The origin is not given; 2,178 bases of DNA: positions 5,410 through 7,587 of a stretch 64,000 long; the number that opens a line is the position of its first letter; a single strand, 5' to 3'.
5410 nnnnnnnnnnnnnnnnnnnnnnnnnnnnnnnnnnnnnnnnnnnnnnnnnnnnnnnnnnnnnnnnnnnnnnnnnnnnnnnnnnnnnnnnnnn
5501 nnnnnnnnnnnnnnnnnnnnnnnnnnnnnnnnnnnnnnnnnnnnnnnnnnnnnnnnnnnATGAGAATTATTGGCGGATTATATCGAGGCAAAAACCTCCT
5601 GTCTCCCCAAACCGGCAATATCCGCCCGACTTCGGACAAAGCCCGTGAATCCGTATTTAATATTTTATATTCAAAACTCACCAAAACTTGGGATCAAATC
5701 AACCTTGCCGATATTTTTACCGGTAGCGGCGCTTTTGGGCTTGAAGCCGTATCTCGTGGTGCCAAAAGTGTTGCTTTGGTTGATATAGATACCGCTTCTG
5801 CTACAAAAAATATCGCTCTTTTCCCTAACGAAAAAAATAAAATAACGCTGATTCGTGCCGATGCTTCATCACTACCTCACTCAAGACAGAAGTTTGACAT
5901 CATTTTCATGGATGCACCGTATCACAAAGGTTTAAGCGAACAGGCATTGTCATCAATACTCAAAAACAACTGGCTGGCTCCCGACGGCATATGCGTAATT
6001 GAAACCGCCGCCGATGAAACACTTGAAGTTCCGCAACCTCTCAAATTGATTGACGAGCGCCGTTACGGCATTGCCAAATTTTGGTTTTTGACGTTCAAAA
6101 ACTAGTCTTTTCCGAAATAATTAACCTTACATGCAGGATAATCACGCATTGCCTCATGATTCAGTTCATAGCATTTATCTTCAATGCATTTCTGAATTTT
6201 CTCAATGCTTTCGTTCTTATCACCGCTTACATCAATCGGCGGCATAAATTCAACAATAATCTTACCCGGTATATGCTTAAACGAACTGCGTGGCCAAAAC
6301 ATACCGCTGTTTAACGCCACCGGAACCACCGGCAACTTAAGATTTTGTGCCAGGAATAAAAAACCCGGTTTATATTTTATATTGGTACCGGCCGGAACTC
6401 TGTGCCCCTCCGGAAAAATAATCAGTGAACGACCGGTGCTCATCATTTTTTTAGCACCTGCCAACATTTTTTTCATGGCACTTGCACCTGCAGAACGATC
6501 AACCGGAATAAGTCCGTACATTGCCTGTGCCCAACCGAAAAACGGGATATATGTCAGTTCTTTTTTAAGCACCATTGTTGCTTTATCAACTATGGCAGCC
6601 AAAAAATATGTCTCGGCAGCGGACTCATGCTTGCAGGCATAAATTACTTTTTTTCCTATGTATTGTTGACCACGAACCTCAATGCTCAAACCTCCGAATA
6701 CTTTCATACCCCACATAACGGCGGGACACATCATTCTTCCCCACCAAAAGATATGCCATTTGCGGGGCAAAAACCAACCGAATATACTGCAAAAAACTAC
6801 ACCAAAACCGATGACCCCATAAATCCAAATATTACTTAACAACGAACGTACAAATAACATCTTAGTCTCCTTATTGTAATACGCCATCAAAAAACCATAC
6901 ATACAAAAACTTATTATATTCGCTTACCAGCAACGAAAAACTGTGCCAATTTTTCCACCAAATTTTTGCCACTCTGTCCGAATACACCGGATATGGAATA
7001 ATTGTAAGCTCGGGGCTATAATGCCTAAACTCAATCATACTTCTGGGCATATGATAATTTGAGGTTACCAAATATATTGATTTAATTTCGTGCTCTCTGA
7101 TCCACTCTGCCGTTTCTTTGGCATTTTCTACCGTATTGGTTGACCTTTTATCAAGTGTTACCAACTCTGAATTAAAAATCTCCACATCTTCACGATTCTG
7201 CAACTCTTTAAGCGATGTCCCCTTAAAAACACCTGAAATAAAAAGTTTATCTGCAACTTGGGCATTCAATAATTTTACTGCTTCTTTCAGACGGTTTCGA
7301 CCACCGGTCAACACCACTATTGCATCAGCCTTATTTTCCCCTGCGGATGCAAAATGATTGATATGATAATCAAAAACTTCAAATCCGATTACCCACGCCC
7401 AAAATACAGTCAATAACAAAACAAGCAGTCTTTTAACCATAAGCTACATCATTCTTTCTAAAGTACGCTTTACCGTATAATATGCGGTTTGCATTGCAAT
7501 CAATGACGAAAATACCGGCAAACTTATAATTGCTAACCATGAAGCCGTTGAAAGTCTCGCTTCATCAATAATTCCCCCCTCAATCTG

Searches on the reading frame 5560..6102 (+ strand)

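Call 64: search_protein_families(library=pfam, proteins=[window:5560-6102:+], max_evalue=0.001)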
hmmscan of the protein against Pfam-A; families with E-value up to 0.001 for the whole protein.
window:5560-6102:+ (181 aa): 5 families
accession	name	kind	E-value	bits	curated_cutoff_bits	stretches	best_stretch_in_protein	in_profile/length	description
PF03602.21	Cons_hypoth95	-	2.1e-41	142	24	1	1-177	1-181/182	Conserved hypothetical protein 95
PF13649.12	Methyltransf_25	-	6.3e-07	30.4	27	1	51-136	3-88/97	Methyltransferase domain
PF13847.12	Methyltransf_31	-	1.9e-06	28.1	27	1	48-151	6-113/145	Methyltransferase domain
PF05175.20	MTS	-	5.3e-05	23.4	23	1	35-134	22-123/170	Methyltransferase small domain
PF08241.18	Methyltransf_11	-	0.00028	21.9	21.2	1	54-146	5-94/95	Methyltransferase domain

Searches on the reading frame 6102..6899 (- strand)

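Call 64: search_protein_families(library=pfam, proteins=[window:6102-6899:-], max_evalue=0.001)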
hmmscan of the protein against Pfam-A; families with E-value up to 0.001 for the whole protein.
window:6102-6899:- (265 aa): 1 family
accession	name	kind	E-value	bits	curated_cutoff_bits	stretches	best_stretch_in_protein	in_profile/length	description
PF01553.26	Acyltransferase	-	2.7e-22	79.4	23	1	73-196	2-131/132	Acyltransferase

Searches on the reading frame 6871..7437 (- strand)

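Call 64: search_protein_families(library=pfam, proteins=[window:6871-7437:-], max_evalue=0.001)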
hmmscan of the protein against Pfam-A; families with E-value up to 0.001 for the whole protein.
window:6871-7437:- (188 aa): 1 family
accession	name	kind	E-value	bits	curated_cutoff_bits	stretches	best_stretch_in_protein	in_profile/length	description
PF02698.23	DUF218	-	2.3e-20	73.3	27.6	1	38-174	1-131/133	DUF218 domain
